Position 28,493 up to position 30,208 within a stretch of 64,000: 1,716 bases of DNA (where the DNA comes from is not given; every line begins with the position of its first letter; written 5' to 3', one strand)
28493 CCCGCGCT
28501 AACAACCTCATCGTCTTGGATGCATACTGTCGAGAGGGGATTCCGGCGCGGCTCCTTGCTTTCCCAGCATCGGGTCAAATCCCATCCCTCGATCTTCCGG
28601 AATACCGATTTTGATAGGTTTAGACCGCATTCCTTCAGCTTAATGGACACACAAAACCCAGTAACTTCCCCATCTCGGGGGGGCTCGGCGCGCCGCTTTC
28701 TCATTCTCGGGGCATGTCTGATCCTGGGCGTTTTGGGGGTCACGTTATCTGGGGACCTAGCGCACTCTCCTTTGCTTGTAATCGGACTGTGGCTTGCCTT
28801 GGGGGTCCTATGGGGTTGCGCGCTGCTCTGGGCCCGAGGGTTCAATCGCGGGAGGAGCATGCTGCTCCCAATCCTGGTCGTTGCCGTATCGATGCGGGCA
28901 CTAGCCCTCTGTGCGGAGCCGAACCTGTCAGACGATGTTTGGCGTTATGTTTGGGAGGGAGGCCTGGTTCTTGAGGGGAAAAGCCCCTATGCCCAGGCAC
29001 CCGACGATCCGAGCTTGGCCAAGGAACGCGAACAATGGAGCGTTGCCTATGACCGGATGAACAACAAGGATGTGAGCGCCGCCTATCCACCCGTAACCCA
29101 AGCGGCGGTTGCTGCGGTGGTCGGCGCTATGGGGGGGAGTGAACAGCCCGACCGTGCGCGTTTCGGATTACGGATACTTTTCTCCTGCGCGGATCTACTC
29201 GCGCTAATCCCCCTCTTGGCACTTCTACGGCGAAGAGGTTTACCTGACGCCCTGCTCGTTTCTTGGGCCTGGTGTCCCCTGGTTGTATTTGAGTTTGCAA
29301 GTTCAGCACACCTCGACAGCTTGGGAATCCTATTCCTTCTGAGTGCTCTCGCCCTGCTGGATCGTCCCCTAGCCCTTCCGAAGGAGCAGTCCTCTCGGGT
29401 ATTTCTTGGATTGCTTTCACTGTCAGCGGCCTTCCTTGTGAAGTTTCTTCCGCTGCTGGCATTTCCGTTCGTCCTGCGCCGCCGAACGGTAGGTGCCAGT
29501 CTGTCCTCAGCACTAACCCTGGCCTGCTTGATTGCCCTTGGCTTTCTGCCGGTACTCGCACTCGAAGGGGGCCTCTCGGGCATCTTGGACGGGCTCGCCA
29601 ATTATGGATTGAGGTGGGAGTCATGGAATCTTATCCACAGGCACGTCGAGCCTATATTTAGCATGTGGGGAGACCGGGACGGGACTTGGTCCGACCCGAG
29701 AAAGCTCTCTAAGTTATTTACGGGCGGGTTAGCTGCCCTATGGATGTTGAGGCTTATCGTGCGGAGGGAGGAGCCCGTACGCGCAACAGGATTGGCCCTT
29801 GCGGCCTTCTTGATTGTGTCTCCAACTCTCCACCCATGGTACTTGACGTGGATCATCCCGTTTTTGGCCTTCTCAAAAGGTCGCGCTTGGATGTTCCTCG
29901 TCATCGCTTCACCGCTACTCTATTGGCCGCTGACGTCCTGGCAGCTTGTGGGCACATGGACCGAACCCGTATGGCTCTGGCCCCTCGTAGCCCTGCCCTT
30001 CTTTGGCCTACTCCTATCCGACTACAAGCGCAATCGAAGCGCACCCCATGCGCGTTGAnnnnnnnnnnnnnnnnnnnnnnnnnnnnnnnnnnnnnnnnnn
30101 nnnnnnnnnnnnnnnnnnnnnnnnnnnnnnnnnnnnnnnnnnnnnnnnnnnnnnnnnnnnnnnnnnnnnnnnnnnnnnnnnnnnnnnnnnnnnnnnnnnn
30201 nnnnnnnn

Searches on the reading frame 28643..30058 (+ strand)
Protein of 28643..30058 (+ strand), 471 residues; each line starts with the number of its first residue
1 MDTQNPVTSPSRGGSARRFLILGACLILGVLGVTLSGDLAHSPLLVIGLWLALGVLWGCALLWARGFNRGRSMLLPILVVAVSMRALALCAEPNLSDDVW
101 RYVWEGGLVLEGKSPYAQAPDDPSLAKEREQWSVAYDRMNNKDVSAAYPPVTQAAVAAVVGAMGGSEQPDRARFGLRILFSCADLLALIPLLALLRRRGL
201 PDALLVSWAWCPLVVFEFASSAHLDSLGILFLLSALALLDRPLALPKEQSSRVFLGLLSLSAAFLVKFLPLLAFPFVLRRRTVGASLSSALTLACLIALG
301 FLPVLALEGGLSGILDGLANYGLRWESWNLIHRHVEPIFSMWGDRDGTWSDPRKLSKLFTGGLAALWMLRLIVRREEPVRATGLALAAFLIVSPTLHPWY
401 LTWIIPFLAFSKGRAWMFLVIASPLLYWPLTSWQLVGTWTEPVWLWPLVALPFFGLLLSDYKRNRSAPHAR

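Call 18: search_protein_families(library=pfam, proteins=[window:28643-30058:+])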
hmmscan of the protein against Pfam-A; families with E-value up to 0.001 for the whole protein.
window:28643-30058:+ (471 aa): 0 families

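Call 19: find_homologous_proteins(query=window:28643-30058:+)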
Query window:28643-30058:+ (471 aa): 240 proteins with E <= 0.001 among 8000 candidates; the best 120 are listed.
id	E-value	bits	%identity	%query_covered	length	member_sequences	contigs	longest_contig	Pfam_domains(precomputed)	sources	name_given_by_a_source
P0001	0.0e+0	1043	100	100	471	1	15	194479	PF26314.1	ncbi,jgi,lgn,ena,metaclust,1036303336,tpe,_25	jgi:hypothetical protein|metaclust:\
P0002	1.9e-194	665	68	93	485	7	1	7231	PF26314.1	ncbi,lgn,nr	ncbi:MAG: hypothetical protein OSB10_04695 [Planctomycetota bacterium]|nr:hypothetical protein [Plan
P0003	8.2e-189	646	67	96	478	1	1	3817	PF26314.1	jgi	jgi:hypothetical protein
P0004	5.7e-179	614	63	99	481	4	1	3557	PF26314.1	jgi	jgi:hypothetical protein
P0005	4.6e-178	611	67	92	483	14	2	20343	PF26314.1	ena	-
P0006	4.5e-177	608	64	98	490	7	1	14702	PF26314.1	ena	-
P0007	1.1e-131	458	49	99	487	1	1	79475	-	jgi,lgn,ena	-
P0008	9.3e-129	448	54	92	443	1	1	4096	-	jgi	jgi:hypothetical protein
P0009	1.4e-125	438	49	97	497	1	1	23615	PF26314.1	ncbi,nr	ncbi:MAG: hypothetical protein P1V81_10395 [Planctomycetota bacterium]|nr:hypothetical protein [Plan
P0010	6.0e-122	426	52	95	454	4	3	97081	PF09594.17,PF26314.1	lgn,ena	-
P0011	2.0e-121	424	50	99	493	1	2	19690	-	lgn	-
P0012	1.9e-118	414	48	95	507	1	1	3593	PF26314.1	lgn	-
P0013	4.2e-111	390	54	76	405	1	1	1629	PF26314.1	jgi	jgi:hypothetical protein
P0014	7.5e-111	389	48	99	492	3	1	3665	PF26314.1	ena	-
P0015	1.1e-105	372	46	94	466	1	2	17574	PF26314.1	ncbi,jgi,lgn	ncbi:MAG: hypothetical protein ACI8TQ_002686 [Planctomycetota bacterium]|jgi:hypothetical protein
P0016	5.4e-104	367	46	94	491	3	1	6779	PF09594.17,PF26314.1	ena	-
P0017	7.4e-104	366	48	85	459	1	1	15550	PF26314.1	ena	-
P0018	1.9e-103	365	48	81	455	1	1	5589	PF09594.17,PF26314.1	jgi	jgi:hypothetical protein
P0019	1.2e-101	359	47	88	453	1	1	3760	PF26314.1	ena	-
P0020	3.7e-101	357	47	88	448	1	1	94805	PF26314.1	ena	-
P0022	4.4e-99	351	45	92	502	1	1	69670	PF26314.1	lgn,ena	-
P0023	3.0e-98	348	45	93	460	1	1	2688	PF26314.1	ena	-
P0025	5.8e-98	347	43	97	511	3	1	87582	PF26314.1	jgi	jgi:hypothetical protein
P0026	7.1e-98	347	46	89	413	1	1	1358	PF26314.1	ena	-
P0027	2.6e-97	345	48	85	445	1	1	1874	PF26314.1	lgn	-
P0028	8.0e-97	343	45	85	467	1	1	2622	PF26314.1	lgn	-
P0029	1.2e-96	343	44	93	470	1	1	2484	PF26314.1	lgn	-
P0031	2.1e-96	342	49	79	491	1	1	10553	PF26314.1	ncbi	-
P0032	3.6e-96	341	48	83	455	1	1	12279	PF26314.1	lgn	-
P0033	5.2e-96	340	46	95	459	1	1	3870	PF26314.1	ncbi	-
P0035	1.6e-95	339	47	87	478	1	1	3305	PF26314.1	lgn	-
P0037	4.7e-94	334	48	84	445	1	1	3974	PF26314.1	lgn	-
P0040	1.1e-93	333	45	93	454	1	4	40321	PF26314.1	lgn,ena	-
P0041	5.0e-93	331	44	76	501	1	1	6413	PF26314.1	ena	-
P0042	5.7e-93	330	46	92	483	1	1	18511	PF26314.1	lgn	-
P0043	6.3e-93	330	46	82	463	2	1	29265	PF26314.1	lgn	-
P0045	1.1e-92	329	48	83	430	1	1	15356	PF26314.1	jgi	jgi:hypothetical protein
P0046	1.5e-92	329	44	98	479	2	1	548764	PF26314.1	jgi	-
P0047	2.1e-92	328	44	97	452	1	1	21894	PF26314.1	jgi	-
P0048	2.9e-92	328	46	88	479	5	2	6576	PF26314.1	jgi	jgi:hypothetical protein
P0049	3.1e-92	328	46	83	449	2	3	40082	PF26314.1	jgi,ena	-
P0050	4.0e-92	328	46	86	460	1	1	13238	PF26314.1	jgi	jgi:hypothetical protein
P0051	4.4e-92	327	47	85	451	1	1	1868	PF09594.17,PF26314.1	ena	-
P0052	1.0e-91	326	45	97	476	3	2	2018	PF26314.1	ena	-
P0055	1.3e-90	323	45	87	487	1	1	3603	PF26314.1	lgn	-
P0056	3.0e-90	321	45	85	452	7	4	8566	PF26314.1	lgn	-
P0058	4.2e-90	321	48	83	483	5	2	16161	PF26314.1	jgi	-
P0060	1.2e-89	319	45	84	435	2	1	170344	PF26314.1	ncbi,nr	ncbi:MAG: hypothetical protein EXS08_00135 [Planctomycetes bacterium]|nr:hypothetical protein [Planc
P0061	1.8e-89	319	45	83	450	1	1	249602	PF26314.1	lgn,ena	-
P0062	6.3e-89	317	43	83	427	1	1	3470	PF26314.1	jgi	jgi:hypothetical protein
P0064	1.6e-88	316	45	86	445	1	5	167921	PF26314.1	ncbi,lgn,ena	-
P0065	2.5e-88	315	41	95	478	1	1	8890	PF26314.1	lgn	-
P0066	2.9e-88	315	46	85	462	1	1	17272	PF09594.17,PF26314.1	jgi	jgi:hypothetical protein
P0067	3.0e-88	315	47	80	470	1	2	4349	PF26314.1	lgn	-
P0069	4.2e-88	314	43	79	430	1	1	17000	PF26314.1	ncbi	-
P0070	5.9e-88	314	44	96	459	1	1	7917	PF26314.1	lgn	-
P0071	6.6e-88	314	43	91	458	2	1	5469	PF09594.17,PF26314.1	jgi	jgi:hypothetical protein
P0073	1.9e-87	312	42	93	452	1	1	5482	PF26314.1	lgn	-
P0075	2.5e-87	312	47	77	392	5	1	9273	PF09594.17,PF26314.1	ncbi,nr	ncbi:MAG TPA: DUF2029 domain-containing protein, partial [Planctomycetes bacterium]|nr:DUF2029 domai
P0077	3.9e-87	311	45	79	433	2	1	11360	PF26314.1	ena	-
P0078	4.4e-87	311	46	80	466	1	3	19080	PF09594.17,PF26314.1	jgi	jgi:hypothetical protein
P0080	7.8e-87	310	46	80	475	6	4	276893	PF26314.1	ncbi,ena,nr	ncbi:MAG: hypothetical protein CMJ89_11000 [Planctomycetes bacterium]|nr:hypothetical protein [Planc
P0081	1.3e-86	309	46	82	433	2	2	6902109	PF26314.1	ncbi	ncbi:hypothetical protein [Engelhardtia mirabilis]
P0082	2.6e-86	308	43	90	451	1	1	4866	PF26314.1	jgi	jgi:hypothetical protein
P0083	3.9e-86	308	43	97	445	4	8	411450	PF26314.1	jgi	jgi:hypothetical protein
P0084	5.5e-86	307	45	82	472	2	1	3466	PF26314.1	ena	-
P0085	6.5e-86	307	45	82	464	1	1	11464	PF09594.17,PF26314.1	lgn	-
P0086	9.6e-86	307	41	95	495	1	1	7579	PF26314.1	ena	-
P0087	1.5e-85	306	45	93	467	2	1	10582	PF26314.1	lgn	-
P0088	1.8e-85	306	43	86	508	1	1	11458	PF26314.1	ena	-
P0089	1.8e-85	306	40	97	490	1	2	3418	PF26314.1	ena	-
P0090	5.1e-85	304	47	76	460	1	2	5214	PF26314.1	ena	-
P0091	5.8e-85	304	49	41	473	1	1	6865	PF26314.1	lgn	-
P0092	7.6e-85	304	43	89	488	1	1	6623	PF26314.1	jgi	-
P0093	7.6e-85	304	45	80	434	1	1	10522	PF09594.17,PF26314.1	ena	-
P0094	1.0e-84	303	47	81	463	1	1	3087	PF26314.1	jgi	-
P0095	9.5e-84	300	45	87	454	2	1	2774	PF26314.1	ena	-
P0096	2.0e-83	299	43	92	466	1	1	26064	PF26314.1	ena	-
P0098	2.5e-83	299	44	87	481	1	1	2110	PF26314.1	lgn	-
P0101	5.7e-83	297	40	87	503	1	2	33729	PF09594.17,PF26314.1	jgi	jgi:hypothetical protein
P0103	5.8e-83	297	44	80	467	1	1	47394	PF26314.1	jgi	-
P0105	2.2e-82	295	41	86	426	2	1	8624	PF26314.1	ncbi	-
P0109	6.7e-82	294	43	88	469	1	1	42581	PF09594.17,PF26314.1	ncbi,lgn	-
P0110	1.0e-81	293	44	82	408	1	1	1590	PF26314.1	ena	-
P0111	2.1e-81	292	42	91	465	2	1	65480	PF26314.1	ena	-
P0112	2.8e-81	292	43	81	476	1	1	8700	PF09594.17,PF26314.1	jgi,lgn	-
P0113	3.0e-81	292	43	88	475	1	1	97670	PF09594.17,PF26314.1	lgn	-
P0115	1.7e-80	289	43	82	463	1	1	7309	PF26314.1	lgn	-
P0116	2.2e-80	289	46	82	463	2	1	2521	PF26314.1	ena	-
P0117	2.3e-80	289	41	90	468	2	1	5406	PF26314.1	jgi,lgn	-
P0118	2.6e-80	289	42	80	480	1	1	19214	PF26314.1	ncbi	-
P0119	3.1e-80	288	44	85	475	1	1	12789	PF26314.1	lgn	-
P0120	3.9e-80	288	42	95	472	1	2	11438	PF26314.1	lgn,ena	-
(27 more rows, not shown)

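Call 20: find_encoding_contigs(protein=P0002, flank=4000, max_places=3)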
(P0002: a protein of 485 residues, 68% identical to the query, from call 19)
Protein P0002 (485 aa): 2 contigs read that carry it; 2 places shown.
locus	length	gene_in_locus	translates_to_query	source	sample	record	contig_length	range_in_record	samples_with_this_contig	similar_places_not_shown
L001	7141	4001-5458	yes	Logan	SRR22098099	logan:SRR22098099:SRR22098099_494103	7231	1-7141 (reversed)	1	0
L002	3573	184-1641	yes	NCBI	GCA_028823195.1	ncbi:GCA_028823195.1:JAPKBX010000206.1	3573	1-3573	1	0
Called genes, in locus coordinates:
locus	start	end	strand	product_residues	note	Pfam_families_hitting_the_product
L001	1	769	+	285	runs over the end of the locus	?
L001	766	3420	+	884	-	PF14532:Sigma54_activ_2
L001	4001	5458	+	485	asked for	PF26314:MptA_B_family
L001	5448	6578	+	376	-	PF02547:Queuosine_synth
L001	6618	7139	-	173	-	?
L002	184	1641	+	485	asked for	PF26314:MptA_B_family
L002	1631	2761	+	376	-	PF02547:Queuosine_synth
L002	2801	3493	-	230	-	PF02581:TMP-TENI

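Call 21: find_encoding_contigs(protein=P0005, flank=4000, max_places=3)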
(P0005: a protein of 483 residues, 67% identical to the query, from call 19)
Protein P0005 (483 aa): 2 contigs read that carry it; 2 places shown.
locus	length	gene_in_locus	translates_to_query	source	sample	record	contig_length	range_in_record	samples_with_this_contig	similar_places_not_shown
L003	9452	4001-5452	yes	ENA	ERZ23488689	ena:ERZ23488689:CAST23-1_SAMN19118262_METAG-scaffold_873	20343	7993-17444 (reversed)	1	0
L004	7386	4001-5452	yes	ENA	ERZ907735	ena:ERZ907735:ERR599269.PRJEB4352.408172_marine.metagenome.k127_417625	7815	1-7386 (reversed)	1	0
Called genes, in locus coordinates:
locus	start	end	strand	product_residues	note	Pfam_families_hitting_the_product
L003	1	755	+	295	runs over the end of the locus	-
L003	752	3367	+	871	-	-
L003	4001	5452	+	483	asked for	PF26314:MptA_B_family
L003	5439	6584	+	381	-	PF02547:Queuosine_synth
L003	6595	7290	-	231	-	PF02581:TMP-TENI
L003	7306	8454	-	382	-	PF01209:Ubie_methyltran (faint), PF13649:Methyltransf_25 (weak), PF13847:Methyltransf_31, PF24675:NpmA (faint), PF08242:Methyltransf_12 (weak), PF08241:Methyltransf_11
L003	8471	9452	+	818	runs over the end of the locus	PF13517:FG-GAP_3, PF00127:Copper-bind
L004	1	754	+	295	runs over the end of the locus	-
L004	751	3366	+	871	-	-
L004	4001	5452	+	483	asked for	PF26314:MptA_B_family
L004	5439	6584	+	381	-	PF02547:Queuosine_synth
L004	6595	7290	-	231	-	PF02581:TMP-TENI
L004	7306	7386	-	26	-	?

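Call 22: find_encoding_contigs(protein=P0006, flank=4000, max_places=3)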
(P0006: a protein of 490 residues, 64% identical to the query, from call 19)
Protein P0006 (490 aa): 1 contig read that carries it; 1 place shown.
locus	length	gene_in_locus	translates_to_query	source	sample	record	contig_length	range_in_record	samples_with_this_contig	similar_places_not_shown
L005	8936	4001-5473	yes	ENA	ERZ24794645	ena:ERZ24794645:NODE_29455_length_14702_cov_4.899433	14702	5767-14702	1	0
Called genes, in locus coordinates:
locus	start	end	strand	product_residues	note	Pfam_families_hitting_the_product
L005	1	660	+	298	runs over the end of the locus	-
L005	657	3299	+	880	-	-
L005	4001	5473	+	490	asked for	PF26314:MptA_B_family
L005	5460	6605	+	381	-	PF02547:Queuosine_synth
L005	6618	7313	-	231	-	PF02581:TMP-TENI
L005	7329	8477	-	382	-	PF01209:Ubie_methyltran (faint), PF13649:Methyltransf_25 (weak), PF13847:Methyltransf_31, PF08242:Methyltransf_12 (faint), PF08241:Methyltransf_11, PF13847:Methyltransf_31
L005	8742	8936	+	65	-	?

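Call 28: find_encoding_contigs(protein=P0007, flank=4000, max_places=2)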
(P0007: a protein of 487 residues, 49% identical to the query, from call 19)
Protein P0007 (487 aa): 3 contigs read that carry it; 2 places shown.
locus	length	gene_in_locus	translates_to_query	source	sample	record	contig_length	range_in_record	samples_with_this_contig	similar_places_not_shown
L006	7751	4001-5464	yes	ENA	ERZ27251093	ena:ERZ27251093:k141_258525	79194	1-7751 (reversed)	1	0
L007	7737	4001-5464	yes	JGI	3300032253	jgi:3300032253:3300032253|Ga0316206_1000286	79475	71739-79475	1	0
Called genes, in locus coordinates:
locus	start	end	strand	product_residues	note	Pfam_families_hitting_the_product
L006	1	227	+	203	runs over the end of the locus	-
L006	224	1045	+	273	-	-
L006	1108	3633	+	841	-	PF14532:Sigma54_activ_2 (faint)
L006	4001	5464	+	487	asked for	-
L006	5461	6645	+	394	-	PF02547:Queuosine_synth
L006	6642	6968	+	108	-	-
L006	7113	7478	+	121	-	-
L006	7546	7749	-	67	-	?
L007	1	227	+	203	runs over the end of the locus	-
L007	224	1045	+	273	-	-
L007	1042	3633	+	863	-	PF14532:Sigma54_activ_2 (faint)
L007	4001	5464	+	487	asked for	-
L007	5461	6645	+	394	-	PF02547:Queuosine_synth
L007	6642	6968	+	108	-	-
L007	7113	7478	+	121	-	-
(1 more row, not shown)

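Call 29: find_encoding_contigs(protein=P0010, flank=4000, max_places=2)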
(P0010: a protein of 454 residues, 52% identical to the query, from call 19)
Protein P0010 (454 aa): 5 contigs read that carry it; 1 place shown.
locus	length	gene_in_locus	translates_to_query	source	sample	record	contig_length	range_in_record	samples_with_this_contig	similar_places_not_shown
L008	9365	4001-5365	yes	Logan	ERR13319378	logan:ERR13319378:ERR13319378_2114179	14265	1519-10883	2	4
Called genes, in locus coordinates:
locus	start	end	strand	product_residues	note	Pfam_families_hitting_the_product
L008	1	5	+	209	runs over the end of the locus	-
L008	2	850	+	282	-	-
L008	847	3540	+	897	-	-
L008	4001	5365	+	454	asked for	PF26314:MptA_B_family, PF09594:GT87 (weak)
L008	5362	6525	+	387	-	PF02547:Queuosine_synth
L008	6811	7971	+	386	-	-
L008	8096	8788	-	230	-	PF02581:TMP-TENI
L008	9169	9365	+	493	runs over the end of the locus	PF00069:Pkinase, PF07714:PK_Tyr_Ser-Thr, PF01636:APH (faint)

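Call 30: find_encoding_contigs(protein=P0081, flank=4000, max_places=2)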
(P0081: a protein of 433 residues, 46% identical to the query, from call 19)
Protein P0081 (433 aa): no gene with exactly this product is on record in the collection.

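Call 38: find_encoding_contigs(protein=P0009, flank=4000, max_places=1)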
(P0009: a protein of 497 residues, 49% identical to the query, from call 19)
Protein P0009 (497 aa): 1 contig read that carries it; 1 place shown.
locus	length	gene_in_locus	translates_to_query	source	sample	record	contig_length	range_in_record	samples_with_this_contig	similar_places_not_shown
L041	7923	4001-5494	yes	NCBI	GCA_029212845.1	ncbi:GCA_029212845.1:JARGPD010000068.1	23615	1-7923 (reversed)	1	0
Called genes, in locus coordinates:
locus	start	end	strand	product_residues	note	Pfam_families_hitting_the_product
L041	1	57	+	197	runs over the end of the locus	-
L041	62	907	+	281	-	-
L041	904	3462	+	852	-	-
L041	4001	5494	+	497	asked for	PF26314:MptA_B_family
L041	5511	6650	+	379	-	PF02547:Queuosine_synth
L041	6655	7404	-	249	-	PF02581:TMP-TENI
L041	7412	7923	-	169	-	?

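Call 39: find_encoding_contigs(protein=P0011, flank=4000, max_places=1)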
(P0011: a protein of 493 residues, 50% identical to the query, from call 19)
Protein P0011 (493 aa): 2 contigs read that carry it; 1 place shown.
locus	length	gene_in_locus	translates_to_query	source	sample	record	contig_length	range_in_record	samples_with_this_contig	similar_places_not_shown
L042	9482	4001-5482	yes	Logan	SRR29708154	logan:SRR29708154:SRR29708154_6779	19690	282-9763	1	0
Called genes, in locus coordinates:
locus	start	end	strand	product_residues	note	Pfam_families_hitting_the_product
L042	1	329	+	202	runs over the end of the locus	?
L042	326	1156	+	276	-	-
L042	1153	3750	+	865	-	PF14532:Sigma54_activ_2 (weak)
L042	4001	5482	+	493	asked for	-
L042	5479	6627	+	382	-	PF02547:Queuosine_synth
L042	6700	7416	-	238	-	PF02581:TMP-TENI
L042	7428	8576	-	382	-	PF01209:Ubie_methyltran (faint), PF13649:Methyltransf_25 (weak), PF13847:Methyltransf_31, PF08242:Methyltransf_12 (faint), PF08241:Methyltransf_11, PF13847:Methyltransf_31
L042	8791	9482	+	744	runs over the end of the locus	PF13517:FG-GAP_3, PF13473:Cupredoxin_1 (faint), PF00127:Copper-bind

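Call 40: find_encoding_contigs(protein=P0015, flank=4000, max_places=1)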
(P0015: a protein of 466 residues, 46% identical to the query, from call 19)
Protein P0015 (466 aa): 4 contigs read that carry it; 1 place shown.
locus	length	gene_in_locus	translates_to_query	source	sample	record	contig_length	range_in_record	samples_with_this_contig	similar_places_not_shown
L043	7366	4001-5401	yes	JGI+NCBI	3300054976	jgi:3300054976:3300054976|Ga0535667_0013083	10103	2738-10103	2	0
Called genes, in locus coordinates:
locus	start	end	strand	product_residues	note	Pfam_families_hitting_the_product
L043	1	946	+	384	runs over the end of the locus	PF13429:TPR_15 (faint)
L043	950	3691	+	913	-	PF13185:GAF_2 (faint), PF00158:Sigma54_activat (weak), PF14532:Sigma54_activ_2, PF25601:AAA_lid_14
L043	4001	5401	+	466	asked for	PF26314:MptA_B_family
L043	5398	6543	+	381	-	PF02547:Queuosine_synth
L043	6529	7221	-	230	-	PF02581:TMP-TENI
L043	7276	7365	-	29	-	?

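Call 61: find_encoding_contigs(protein=P0020, flank=4000, max_places=1)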
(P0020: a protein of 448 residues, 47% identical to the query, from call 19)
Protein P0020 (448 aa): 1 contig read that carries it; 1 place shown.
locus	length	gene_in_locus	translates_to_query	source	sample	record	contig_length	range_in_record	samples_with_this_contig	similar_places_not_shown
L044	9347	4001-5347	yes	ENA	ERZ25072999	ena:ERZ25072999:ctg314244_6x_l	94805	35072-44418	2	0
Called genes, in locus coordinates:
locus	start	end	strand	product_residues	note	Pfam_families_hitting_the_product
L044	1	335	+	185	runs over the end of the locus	-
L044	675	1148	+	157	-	-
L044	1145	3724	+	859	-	-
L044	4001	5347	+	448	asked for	PF26314:MptA_B_family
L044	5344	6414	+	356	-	PF02547:Queuosine_synth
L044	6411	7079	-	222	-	PF02581:TMP-TENI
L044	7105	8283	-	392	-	PF01209:Ubie_methyltran (weak), PF13489:Methyltransf_23 (weak), PF08241:Methyltransf_11 (weak), PF08242:Methyltransf_12 (weak), PF13649:Methyltransf_25, PF13847:Methyltransf_31, PF08241:Methyltransf_11 (weak), PF13847:Methyltransf_31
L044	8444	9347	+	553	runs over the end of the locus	PF01839:FG-GAP (faint), PF13517:FG-GAP_3, PF07593:UnbV_ASPIC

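Call 62: find_encoding_contigs(protein=P0060, flank=4000, max_places=1)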
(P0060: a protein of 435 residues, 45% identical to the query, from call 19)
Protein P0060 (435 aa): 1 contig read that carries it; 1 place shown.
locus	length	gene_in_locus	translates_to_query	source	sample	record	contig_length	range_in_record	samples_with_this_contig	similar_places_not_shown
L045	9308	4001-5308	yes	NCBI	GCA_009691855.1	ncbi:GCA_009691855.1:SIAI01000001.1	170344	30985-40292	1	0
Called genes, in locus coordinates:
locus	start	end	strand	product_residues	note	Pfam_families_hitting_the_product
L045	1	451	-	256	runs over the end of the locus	PF00106:adh_short, PF13561:adh_short_C2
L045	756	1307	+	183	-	-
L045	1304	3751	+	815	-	PF25601:AAA_lid_14 (weak)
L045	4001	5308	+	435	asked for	PF26314:MptA_B_family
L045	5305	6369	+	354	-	PF02547:Queuosine_synth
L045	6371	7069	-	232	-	PF02581:TMP-TENI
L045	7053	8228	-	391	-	PF01135:PCMT (weak), PF01209:Ubie_methyltran (weak), PF13847:Methyltransf_31, PF08241:Methyltransf_11 (weak), PF08242:Methyltransf_12 (faint), PF13649:Methyltransf_25, PF13847:Methyltransf_31, PF08241:Methyltransf_11 (weak)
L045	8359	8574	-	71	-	-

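Call 75: find_encoding_contigs(protein=P0001, flank=1000, max_places=6)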
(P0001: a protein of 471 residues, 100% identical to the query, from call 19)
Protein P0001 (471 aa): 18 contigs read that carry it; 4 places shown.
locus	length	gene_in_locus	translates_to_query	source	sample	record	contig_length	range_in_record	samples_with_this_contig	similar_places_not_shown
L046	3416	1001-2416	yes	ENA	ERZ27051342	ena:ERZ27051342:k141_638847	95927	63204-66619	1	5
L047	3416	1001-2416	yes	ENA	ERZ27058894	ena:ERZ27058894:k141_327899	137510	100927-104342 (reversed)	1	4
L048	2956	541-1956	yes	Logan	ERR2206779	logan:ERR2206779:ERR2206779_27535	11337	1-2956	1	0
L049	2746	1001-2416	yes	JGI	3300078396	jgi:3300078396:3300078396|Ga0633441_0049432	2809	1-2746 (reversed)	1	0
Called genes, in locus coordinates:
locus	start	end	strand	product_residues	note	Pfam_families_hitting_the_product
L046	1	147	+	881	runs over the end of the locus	PF14532:Sigma54_activ_2 (weak)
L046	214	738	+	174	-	-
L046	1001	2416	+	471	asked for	PF26314:MptA_B_family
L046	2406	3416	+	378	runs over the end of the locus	PF02547:Queuosine_synth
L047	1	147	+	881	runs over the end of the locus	PF14532:Sigma54_activ_2 (weak)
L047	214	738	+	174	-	-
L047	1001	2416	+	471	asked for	PF26314:MptA_B_family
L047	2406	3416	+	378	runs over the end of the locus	PF02547:Queuosine_synth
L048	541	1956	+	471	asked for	PF26314:MptA_B_family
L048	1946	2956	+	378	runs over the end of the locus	PF02547:Queuosine_synth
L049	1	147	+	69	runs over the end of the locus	?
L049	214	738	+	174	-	-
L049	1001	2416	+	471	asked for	PF26314:MptA_B_family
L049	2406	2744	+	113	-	?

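Call 79: search_protein_families(library=pfam, proteins=[L006:224-1045:+, L045:756-1307:+, L044:675-1148:+], max_evalue=0.01)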
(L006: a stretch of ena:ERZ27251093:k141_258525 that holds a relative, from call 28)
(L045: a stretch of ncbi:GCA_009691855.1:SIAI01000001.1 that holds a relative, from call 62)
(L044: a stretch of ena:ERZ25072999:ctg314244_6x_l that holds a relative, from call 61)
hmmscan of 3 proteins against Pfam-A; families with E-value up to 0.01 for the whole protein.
L006:224-1045:+ (273 aa): 0 families

L045:756-1307:+ (183 aa): 0 families

L044:675-1148:+ (157 aa): 0 families

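Call 82: search_protein_families(library=pfam, proteins=[L045:756-1307:+, L044:675-1148:+], max_evalue=10)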
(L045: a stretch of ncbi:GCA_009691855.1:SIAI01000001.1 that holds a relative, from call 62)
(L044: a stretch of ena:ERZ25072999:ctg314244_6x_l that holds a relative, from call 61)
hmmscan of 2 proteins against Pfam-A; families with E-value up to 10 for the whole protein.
L045:756-1307:+ (183 aa): 1 family
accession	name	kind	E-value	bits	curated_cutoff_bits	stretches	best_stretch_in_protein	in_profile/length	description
PF08281.18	Sigma70_r4_2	-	1.1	9.4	25.7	1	124-153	9-38/54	Sigma-70, region 4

L044:675-1148:+ (157 aa): 4 families
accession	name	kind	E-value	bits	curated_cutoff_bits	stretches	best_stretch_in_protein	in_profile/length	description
PF25222.1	DUF7840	-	0.011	15.9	27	1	30-116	90-170/224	Domain of unknown function (DUF7840)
PF22213.1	CPV_RdRP_C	-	0.42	10.5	27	1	86-117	69-100/361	CPV, RNA-directed RNA polymerase, C-terminal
PF13432.12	TPR_16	-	6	7.9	32.7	2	2-61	6-62/65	Tetratricopeptide repeat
PF13428.12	TPR_14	-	9.7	7.7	23.5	1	32-59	3-30/44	Tetratricopeptide repeat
